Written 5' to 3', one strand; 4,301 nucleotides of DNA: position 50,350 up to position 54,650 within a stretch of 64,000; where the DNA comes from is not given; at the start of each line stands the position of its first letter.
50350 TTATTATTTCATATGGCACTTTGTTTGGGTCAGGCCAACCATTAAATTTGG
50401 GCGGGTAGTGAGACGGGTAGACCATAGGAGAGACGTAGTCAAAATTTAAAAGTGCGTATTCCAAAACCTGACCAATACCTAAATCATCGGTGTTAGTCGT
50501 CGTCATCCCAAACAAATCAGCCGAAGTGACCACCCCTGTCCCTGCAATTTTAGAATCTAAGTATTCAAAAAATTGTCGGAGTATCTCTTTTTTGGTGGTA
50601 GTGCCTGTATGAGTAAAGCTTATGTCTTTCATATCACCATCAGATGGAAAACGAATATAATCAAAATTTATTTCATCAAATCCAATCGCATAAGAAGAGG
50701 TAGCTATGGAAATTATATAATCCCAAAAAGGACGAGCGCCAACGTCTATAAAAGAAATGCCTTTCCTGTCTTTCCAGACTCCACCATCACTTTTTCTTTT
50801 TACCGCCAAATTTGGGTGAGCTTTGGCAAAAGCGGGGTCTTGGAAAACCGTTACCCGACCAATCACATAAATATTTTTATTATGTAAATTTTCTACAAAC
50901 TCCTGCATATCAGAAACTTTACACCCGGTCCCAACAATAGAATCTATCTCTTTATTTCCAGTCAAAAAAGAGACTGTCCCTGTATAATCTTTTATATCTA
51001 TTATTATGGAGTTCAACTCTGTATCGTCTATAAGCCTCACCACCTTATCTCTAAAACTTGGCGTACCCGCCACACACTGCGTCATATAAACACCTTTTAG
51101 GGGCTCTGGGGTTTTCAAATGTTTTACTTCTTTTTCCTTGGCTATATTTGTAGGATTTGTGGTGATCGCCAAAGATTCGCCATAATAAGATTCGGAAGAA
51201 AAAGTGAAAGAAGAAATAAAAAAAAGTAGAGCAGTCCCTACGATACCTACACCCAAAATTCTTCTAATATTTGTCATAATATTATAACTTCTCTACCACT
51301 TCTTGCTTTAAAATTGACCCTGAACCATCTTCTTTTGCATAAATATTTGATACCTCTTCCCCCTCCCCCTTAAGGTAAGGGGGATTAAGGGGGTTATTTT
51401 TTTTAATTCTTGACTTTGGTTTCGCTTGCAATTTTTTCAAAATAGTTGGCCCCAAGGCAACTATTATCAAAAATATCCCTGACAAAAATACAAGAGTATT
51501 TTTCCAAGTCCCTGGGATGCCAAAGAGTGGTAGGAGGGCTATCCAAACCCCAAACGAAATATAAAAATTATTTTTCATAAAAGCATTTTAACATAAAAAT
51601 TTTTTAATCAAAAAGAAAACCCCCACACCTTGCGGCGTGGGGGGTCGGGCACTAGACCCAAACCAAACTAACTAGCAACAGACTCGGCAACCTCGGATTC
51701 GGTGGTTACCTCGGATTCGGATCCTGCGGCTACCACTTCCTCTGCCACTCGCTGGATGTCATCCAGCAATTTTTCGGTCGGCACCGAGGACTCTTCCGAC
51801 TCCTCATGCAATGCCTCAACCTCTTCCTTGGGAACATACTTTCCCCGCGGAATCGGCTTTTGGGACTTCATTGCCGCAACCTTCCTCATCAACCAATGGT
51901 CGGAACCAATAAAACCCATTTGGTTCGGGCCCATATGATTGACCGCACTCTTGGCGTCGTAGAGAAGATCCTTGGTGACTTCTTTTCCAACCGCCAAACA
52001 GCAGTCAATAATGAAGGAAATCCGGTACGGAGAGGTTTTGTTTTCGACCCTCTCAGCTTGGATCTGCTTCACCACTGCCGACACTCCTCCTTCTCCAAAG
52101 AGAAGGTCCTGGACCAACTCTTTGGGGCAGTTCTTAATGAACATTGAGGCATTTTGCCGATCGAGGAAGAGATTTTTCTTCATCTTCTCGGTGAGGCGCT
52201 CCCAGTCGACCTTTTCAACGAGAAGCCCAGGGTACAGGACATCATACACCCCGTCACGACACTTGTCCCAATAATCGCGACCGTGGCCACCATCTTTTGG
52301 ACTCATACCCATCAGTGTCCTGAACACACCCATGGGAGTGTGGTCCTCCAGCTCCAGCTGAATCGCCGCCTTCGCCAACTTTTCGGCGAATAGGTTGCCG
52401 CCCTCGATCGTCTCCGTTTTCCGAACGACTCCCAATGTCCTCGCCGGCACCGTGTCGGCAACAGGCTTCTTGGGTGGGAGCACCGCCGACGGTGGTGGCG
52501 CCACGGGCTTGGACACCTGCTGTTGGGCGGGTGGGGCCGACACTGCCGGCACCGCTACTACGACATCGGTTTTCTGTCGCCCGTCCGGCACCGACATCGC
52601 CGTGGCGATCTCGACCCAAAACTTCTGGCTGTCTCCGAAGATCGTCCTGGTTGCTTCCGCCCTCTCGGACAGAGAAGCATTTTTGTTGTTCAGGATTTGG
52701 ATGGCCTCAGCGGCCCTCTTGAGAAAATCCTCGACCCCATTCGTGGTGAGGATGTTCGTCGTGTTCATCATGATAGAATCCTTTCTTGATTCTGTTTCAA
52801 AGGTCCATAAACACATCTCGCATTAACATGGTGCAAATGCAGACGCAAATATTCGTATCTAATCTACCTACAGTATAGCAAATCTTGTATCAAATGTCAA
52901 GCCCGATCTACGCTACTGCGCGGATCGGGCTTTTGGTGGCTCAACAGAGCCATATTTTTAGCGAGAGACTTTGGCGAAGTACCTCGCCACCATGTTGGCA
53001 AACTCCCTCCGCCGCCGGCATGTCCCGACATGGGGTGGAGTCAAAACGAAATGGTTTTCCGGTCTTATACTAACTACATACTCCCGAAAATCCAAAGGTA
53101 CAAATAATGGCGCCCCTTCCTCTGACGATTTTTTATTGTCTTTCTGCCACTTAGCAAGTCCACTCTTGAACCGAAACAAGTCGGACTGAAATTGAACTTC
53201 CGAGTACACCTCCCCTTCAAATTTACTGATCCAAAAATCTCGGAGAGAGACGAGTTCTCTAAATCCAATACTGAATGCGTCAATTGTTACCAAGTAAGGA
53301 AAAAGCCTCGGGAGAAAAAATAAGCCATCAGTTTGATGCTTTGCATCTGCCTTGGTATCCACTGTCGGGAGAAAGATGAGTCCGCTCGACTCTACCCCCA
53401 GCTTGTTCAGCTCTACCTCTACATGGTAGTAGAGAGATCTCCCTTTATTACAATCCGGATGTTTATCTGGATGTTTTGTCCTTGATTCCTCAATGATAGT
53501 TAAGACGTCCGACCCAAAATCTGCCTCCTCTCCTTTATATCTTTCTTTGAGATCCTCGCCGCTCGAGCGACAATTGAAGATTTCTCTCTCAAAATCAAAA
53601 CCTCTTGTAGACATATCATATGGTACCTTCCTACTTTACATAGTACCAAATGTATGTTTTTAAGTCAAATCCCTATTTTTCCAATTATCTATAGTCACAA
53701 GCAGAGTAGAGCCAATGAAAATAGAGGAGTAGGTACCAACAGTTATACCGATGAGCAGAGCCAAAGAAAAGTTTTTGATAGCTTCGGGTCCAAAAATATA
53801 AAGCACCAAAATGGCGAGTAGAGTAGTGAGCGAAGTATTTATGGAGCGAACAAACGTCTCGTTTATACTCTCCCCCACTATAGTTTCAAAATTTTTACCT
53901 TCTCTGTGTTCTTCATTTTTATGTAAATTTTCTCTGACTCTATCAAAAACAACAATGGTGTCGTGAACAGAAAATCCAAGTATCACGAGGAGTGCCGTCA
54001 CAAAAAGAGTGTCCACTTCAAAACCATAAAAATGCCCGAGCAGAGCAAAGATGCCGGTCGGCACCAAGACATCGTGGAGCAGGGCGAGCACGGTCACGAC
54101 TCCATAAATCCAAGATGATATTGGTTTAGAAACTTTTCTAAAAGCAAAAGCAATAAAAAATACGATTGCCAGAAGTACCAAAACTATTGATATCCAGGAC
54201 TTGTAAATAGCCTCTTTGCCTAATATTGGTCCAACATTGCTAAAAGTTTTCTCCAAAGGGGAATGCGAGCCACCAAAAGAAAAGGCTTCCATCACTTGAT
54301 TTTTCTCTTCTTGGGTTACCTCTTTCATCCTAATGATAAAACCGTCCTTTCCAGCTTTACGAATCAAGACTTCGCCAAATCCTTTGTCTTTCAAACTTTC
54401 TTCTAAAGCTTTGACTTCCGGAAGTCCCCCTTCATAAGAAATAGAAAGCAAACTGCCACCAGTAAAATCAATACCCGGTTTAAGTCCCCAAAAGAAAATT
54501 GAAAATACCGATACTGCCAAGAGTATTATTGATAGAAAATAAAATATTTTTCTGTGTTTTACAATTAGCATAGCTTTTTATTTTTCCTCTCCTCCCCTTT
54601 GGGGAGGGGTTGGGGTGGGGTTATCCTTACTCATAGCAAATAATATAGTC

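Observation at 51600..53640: Second GC-rich two-gene island of unknown function downstream of secDF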

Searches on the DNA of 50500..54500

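Call 45: search_rna_families(source=window, start=50500, end=54500, threshold=evalue, max_evalue=1)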
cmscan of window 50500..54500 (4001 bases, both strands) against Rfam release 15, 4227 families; matches with E-value up to 1: 1.
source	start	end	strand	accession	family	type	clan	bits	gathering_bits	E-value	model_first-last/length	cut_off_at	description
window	54040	54171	+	RF00084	CsrC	Gene; sRNA;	CL00106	15.3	61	0.16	1-255/255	no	CsrC RNA family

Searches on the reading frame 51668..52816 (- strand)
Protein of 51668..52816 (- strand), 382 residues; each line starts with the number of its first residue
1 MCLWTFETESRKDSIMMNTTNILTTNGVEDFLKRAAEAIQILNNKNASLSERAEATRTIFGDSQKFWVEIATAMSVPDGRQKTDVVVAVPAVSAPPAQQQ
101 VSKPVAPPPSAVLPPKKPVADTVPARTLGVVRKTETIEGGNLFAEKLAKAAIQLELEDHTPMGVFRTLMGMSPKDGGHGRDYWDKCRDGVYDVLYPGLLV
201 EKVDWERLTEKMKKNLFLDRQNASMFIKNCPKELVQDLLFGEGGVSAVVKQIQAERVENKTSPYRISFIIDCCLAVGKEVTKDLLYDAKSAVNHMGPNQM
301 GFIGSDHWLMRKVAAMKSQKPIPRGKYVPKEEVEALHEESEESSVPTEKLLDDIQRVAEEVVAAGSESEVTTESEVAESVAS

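Call 5: search_protein_families(library=pfam, proteins=[window:51668-52816:-], max_evalue=1)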
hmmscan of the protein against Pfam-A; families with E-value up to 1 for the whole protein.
window:51668-52816:- (382 aa): 0 families

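Call 6: search_protein_families(library=phrogs, proteins=[window:51668-52816:-], max_evalue=1)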
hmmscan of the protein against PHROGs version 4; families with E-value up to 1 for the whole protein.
window:51668-52816:- (382 aa): 1 family
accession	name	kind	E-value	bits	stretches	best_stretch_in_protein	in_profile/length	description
phrog_16086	-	unknown function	0.23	11.9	1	136-187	22-69/166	-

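Call 7: search_protein_families(library=padloc, proteins=[window:51668-52816:-], max_evalue=1)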
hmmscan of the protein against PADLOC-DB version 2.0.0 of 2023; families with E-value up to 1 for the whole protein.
window:51668-52816:- (382 aa): 0 families
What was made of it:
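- On Known anti-phage defence systems (PADLOC-DB 2.0): No hit for A or B (call 7).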

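Call 8: search_protein_families(library=ncbifam, proteins=[window:51668-52816:-], max_evalue=1)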
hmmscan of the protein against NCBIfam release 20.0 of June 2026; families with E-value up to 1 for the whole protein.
window:51668-52816:- (382 aa): 0 families
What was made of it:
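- Tried and rejected: Pfam, PHROGs, PADLOC and NCBIfam scans of A and B gave nothing (calls 5-8).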

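Call 10: find_homologous_proteins(query=window:51668-52774:-)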
Query window:51668-52774:- (368 aa): 1 proteins with E <= 0.001 among 6345 candidates.
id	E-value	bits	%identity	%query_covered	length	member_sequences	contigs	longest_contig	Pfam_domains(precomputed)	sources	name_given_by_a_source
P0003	3.6e-240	814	100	100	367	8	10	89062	-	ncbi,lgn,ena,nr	ncbi:MAG: hypothetical protein A2644_04240 [Candidatus Zambryskibacteria bacterium RIFCSPHIGHO2_01_F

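Call 19: find_homologous_proteins(query=A2, max_evalue=0.01)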
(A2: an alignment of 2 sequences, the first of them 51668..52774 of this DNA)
Query A2 (2 sequences) (368 aa, profile of the alignment): 5 proteins with E <= 0.01 among 8000 candidates.
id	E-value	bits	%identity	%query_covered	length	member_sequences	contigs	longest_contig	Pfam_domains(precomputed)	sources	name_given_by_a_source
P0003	3.9e-210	716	100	100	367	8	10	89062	-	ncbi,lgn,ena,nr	ncbi:MAG: hypothetical protein A2644_04240 [Candidatus Zambryskibacteria bacterium RIFCSPHIGHO2_01_F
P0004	1.1e-142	494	38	27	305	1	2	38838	-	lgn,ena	-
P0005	3.4e-123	429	29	63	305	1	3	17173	-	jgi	jgi:hypothetical protein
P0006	1.5e-122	427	30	62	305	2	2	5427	-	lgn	-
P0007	2.4e-50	190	26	65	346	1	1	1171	-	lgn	-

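Call 20: find_encoding_contigs(protein=P0005, flank=10000, max_places=4)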
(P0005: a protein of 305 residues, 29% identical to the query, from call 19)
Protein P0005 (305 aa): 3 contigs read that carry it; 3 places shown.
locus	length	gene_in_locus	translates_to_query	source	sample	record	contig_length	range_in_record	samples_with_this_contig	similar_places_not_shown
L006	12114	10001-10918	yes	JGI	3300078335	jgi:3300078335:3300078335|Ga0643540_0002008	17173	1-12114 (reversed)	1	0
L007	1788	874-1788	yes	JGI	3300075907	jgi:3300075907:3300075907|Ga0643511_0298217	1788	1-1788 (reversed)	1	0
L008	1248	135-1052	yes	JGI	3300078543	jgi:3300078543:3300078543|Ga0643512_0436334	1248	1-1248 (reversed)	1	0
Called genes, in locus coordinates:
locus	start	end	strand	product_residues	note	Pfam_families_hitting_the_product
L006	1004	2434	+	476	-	PF00092:VWA, PF13519:VWA_2, PF13768:VWA_3 (weak)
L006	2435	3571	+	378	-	PF01098:FTSW_RODA_SPOVE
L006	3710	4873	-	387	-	PF13477:Glyco_trans_4_2, PF13439:Glyco_transf_4, PF13579:Glyco_trans_4_4, PF20706:GT4-conflict (weak), PF00534:Glycos_transf_1, PF13692:Glyco_trans_1_4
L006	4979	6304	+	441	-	PF02397:Bac_transf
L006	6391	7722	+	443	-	PF21760:SecD_1st, PF22599:SecDF_P1_head, PF02355:SecD_SecF_C, PF03176:MMPL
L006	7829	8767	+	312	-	PF07549:Sec_GG (weak), PF02355:SecD_SecF_C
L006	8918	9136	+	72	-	PF05635:23S_rRNA_IVP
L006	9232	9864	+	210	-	-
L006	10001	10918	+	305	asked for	-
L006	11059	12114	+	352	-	PF00665:rve, PF13683:rve_3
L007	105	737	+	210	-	-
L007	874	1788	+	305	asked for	?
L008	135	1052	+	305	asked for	-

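Call 21: find_encoding_contigs(protein=P0006, flank=10000, max_places=4)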
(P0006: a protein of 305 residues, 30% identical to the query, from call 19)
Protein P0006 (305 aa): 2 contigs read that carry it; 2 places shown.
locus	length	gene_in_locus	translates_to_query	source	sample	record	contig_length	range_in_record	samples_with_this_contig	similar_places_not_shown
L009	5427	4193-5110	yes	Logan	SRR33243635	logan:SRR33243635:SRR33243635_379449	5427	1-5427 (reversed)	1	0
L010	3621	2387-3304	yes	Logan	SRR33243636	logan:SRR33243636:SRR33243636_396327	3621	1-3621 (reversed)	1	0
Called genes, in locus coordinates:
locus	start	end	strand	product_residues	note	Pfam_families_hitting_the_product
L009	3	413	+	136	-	?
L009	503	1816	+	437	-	PF21760:SecD_1st, PF22599:SecDF_P1_head, PF00873:ACR_tran (faint), PF02355:SecD_SecF_C, PF03176:MMPL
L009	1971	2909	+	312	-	PF07549:Sec_GG (faint), PF02355:SecD_SecF_C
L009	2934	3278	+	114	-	PF05635:23S_rRNA_IVP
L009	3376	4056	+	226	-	-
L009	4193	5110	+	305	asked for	-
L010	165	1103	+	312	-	PF07549:Sec_GG (faint), PF02355:SecD_SecF_C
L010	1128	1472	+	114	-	PF05635:23S_rRNA_IVP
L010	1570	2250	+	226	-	-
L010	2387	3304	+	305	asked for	-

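Call 22: find_encoding_contigs(protein=P0007, flank=10000, max_places=4)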
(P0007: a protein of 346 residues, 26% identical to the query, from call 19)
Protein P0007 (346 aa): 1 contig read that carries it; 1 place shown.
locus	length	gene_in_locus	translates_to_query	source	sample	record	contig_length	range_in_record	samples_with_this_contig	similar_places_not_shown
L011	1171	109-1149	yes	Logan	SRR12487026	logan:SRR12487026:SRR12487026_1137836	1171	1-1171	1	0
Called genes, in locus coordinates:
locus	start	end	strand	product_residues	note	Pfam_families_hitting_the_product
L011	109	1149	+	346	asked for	-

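Call 50: predict_structure(alignment_id=A6)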
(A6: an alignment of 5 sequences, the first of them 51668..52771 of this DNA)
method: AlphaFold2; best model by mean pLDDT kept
length: 367 residues; sequences in the alignment: 5
mean_pLDDT: 44.5   pTM: 0.33
mean pLDDT of the five models: 44.5, 43.5, 43.0, 39.6, 39.1
residues with pLDDT >= 90: 0; 70-90: 0; 50-70: 120; < 50: 247
segments of 3 or more residues with pLDDT < 50: 1-8, 48-50, 54-131, 141-143, 156-162, 180-205, 243-249, 259-269, 272-340, 342-367
pLDDT, mean of each block of 10 residues (from residue 1): 45 55 55 55 53 47 35 30 32 36 30 29 40 50 52 52 59 55 42 39 49 60 60 55 47 52 46 48 38 41 34 29 33 44 46 39 36
secondary structure, 60 per line:
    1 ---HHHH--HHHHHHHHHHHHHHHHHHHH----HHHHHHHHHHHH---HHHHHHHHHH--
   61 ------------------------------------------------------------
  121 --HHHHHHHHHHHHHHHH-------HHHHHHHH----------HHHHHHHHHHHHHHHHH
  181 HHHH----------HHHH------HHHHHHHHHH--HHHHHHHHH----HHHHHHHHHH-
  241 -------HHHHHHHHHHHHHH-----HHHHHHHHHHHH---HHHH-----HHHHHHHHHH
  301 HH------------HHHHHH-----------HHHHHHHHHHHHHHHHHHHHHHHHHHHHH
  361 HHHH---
elements in order: H4-7 H10-29 H34-45 H49-58 H123-138 H146-153 H164-184 H195-198 H205-214 H217-225 H230-239 H248-261 H267-278 H282-285 H291-302 H315-320 H332-364
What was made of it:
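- The B model is poor (pLDDT 44.5, call 50).
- Tried and rejected: Structure of B. The model has pLDDT 44.5, so I ran no fold search on it (call 50).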

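Call 61: search_protein_families(library=pfam, proteins=[L009:2934-3278:+], max_evalue=0.01)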
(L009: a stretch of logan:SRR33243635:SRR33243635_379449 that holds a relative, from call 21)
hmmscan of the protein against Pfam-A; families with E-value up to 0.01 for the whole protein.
L009:2934-3278:+ (114 aa): 1 family
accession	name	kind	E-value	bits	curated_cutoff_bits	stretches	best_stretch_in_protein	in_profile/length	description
PF05635.17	23S_rRNA_IVP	-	1.2e-31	109.5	33.8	1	4-105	1-105/106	23S rRNA-intervening sequence protein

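Call 62: search_solved_structures(query=A5, max_evalue=10)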
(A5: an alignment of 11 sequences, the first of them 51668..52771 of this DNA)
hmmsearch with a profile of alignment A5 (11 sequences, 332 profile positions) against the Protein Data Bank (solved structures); distinct sequences matched with E-value up to 10: 9.
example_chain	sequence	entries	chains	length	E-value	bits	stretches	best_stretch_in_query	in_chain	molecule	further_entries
3ipc_A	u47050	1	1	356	0.084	15.5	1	136-215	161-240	ABC transporter, substrate binding protein (Amino acid)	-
3ip5_A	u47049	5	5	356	0.085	15.5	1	136-215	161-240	ABC transporter, substrate binding protein (Amino acid)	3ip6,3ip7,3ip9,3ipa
9sv0_A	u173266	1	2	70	0.16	14.6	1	244-285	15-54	DBS4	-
3trb_A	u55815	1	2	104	0.26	13.8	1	16-68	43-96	Virulence-associated protein I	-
6wxp_A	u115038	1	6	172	0.37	13.4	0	119-166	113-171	TFD-EE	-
6zv9_A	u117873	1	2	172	0.38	13.3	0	119-166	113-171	TFD-EE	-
11cu_A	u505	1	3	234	0.39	13.3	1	5-76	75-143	ZnO48_baseKO_ES_Complex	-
2ou5_A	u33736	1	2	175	0.5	12.9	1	14-54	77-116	Pyridoxamine 5'-phosphate oxidase-related, FMN-binding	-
6z2i_A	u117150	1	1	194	1.7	11.2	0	131-177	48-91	de novo designed TIM barrel DeNovoTIM6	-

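Call 63: search_protein_families(library=pfam, alignment_id=A5, max_evalue=0.1)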
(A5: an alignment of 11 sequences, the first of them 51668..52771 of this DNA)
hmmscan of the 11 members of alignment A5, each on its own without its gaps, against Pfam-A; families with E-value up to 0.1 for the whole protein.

A. member 1, window:51668-52771:- (367 aa): 0 families

B. families by the number of members that match (of 11 scanned): 2 families
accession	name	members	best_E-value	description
PF00626.27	Gelsolin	1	0.0064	Gelsolin repeat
PF23991.1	DUF7310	1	0.047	Coiled-coil region of unknown function (DUF7310)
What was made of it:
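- On Polymorphic toxin / immunity locus (gene B): No Pfam or PDB match for 11 B proteins (calls 62, 63).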

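Call 79: search_dna_similar(query=window:51668-52771:-, collection=phages, mode=protein, max_evalue=0.01, max_rows=10)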
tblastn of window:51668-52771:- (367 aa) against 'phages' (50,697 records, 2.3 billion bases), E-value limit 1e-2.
No match.

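Call 81: search_dna_similar(query=window:51668-52771:-, collection=plasmids, mode=protein, max_evalue=0.01, max_rows=10)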
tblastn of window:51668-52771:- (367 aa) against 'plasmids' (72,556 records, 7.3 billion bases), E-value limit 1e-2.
No match.
